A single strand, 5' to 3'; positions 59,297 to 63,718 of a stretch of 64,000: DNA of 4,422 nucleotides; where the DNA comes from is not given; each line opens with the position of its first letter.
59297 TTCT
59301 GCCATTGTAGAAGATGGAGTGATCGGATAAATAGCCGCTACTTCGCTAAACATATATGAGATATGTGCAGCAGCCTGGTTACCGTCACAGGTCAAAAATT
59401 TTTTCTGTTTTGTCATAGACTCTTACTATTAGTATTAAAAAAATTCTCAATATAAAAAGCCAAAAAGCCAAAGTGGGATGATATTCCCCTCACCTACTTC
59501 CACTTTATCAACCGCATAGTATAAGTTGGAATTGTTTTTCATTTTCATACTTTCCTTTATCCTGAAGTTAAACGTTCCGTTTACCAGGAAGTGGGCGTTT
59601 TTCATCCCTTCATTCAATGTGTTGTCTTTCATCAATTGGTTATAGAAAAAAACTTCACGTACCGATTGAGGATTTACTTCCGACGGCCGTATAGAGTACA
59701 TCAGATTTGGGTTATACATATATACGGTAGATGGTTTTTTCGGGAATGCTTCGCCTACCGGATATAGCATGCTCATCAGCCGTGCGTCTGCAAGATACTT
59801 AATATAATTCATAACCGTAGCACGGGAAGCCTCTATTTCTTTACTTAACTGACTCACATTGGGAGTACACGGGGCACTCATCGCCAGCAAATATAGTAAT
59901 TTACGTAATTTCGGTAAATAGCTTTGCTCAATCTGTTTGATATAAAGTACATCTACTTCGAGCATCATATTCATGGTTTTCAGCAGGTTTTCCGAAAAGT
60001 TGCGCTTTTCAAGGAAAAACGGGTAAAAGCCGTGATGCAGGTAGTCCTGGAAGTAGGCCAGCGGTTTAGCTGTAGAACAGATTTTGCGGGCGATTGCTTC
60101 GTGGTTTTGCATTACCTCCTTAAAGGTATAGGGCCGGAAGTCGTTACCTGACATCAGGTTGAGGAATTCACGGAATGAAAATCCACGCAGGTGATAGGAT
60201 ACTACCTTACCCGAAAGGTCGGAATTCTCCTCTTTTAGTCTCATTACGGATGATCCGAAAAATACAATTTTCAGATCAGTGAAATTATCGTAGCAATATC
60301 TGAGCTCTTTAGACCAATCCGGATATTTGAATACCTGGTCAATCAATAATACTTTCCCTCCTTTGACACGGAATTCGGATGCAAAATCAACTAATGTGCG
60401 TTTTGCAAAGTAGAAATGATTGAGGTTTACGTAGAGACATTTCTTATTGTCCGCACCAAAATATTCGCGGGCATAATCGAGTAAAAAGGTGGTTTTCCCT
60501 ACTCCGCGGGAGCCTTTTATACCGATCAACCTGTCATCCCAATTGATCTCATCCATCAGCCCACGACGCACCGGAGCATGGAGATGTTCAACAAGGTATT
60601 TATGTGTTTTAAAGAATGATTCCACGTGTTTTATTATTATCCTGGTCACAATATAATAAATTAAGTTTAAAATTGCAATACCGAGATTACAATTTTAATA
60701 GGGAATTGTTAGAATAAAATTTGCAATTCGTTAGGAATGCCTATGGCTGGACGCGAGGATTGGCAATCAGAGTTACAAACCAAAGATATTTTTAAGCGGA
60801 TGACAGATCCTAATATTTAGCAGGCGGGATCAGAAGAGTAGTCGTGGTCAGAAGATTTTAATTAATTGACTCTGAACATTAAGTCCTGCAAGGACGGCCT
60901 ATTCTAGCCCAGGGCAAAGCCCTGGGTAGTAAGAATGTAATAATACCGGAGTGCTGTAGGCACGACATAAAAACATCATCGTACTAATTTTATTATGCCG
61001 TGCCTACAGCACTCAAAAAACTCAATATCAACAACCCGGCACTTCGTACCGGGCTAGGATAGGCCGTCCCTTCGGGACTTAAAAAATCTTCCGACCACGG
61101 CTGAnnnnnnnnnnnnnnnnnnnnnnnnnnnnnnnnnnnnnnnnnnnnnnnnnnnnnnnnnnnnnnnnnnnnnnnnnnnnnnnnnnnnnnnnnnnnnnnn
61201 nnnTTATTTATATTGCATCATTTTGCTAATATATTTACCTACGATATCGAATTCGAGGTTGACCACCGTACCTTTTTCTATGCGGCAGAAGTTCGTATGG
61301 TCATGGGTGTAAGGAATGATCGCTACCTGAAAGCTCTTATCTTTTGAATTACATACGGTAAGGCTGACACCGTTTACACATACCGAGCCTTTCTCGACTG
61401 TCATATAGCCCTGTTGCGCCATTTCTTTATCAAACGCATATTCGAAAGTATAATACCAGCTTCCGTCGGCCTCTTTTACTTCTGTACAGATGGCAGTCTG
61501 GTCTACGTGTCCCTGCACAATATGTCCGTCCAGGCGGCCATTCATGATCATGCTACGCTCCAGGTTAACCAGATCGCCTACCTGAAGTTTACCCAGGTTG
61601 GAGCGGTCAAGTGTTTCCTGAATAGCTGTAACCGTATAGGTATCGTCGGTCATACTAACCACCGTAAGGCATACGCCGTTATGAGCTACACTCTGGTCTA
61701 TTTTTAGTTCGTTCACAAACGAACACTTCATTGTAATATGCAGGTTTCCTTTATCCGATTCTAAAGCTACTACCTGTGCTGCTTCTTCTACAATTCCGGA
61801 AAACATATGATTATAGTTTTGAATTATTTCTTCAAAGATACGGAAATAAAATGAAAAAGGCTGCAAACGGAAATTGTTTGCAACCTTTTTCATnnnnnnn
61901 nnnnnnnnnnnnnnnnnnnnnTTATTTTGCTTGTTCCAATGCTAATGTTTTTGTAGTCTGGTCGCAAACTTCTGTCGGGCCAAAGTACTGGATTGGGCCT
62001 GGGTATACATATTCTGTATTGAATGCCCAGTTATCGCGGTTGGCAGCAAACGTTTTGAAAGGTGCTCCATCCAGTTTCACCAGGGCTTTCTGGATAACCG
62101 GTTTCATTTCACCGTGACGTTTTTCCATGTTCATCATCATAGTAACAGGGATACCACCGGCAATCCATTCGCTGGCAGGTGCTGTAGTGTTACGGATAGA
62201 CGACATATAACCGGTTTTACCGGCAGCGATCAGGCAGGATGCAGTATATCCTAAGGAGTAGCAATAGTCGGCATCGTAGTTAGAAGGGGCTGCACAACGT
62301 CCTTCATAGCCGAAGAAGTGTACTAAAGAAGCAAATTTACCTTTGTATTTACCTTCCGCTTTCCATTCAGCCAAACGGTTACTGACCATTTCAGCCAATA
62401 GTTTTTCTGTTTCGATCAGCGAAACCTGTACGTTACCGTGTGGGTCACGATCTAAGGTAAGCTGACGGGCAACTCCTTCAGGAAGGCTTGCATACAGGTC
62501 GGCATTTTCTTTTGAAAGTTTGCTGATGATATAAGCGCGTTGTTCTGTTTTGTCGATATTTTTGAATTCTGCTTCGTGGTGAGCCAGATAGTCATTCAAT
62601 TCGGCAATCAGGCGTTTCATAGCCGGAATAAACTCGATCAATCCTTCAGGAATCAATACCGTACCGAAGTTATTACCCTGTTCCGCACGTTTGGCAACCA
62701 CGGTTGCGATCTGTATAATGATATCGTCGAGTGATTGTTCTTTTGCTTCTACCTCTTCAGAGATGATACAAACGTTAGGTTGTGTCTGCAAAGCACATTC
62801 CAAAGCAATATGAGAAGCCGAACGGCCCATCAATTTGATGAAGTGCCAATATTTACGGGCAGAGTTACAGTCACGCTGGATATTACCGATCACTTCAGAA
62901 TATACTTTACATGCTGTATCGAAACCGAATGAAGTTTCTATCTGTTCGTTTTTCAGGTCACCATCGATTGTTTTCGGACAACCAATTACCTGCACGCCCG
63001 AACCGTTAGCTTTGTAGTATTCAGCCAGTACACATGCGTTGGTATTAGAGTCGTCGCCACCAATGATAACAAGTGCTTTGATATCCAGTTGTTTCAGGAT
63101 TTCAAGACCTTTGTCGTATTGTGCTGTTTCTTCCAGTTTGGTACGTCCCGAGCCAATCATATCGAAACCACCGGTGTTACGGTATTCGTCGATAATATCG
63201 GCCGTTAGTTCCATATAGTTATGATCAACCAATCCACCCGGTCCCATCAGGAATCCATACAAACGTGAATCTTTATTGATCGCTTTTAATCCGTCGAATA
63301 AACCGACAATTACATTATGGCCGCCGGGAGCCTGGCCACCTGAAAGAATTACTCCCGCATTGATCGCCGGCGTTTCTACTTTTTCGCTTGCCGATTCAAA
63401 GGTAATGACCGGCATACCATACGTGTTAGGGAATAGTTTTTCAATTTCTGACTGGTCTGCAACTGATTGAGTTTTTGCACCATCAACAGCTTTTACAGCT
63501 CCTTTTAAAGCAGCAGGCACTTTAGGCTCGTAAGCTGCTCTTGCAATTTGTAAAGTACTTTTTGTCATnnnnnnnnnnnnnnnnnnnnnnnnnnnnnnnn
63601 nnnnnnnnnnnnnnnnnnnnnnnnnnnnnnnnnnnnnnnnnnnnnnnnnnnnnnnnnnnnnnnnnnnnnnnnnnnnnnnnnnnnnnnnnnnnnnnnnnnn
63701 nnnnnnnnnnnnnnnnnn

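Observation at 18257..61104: Family B: 255-270-bp elements with conserved multi-hairpin architecture, compensatory base-pair changes and strand-consistent G-U wobbles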

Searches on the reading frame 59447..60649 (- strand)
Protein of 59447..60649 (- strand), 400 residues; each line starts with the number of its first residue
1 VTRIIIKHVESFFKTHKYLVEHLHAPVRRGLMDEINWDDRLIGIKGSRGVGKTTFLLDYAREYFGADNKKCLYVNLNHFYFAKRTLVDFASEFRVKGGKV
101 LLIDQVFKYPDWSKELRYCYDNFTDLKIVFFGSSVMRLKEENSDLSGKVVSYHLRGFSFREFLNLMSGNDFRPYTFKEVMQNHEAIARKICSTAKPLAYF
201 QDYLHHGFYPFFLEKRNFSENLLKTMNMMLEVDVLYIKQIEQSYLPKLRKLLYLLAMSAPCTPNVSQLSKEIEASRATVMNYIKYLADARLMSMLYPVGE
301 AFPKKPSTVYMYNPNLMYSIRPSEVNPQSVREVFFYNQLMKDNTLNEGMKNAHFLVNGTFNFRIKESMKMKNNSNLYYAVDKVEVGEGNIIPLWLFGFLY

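Call 15: search_protein_families(library=pfam, proteins=[window:59447-60649:-])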
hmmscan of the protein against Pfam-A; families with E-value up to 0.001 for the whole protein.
window:59447-60649:- (400 aa): 3 families
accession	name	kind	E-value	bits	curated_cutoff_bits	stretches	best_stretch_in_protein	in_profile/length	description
PF13173.12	AAA_14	-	1.6e-26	93.3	27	1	39-163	2-129/129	AAA domain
PF13730.12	HTH_36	-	7.9e-05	22.8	25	1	245-291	3-54/55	Helix-turn-helix domain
PF13635.12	DUF4143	-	0.00024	21.3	28.1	1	237-304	7-72/160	Domain of unknown function (DUF4143)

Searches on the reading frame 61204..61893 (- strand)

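Call 15: search_protein_families(library=pfam, proteins=[window:61204-61893:-])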
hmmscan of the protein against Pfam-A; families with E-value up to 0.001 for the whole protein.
window:61204-61893:- (229 aa): 1 family
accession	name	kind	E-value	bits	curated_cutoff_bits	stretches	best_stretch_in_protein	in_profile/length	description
PF00677.23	Lum_binding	-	1.6e-44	150.3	27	2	127-216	1-86/86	Lumazine binding domain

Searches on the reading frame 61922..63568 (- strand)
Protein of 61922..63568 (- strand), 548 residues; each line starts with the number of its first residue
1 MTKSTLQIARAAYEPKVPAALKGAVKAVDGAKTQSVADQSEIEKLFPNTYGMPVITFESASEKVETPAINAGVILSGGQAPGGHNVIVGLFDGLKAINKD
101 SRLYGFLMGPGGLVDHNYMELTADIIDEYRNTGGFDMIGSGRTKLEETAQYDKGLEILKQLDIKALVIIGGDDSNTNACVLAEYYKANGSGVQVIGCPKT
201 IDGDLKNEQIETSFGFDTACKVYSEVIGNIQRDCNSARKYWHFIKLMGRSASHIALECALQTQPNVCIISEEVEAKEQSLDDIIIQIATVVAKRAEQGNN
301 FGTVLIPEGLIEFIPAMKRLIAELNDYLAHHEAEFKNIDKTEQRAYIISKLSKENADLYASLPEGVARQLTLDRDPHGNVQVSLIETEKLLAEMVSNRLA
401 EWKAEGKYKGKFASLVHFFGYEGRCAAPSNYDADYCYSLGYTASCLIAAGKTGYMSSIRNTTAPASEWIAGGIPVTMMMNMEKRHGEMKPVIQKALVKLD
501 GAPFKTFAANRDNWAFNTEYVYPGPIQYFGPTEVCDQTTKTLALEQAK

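Call 15: search_protein_families(library=pfam, proteins=[window:61922-63568:-])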
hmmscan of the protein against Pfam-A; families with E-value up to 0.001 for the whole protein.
window:61922-63568:- (548 aa): 1 family
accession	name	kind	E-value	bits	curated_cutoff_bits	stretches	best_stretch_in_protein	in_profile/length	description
PF00365.25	PFK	-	1.6e-38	133.1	30.9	1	71-324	2-228/277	Phosphofructokinase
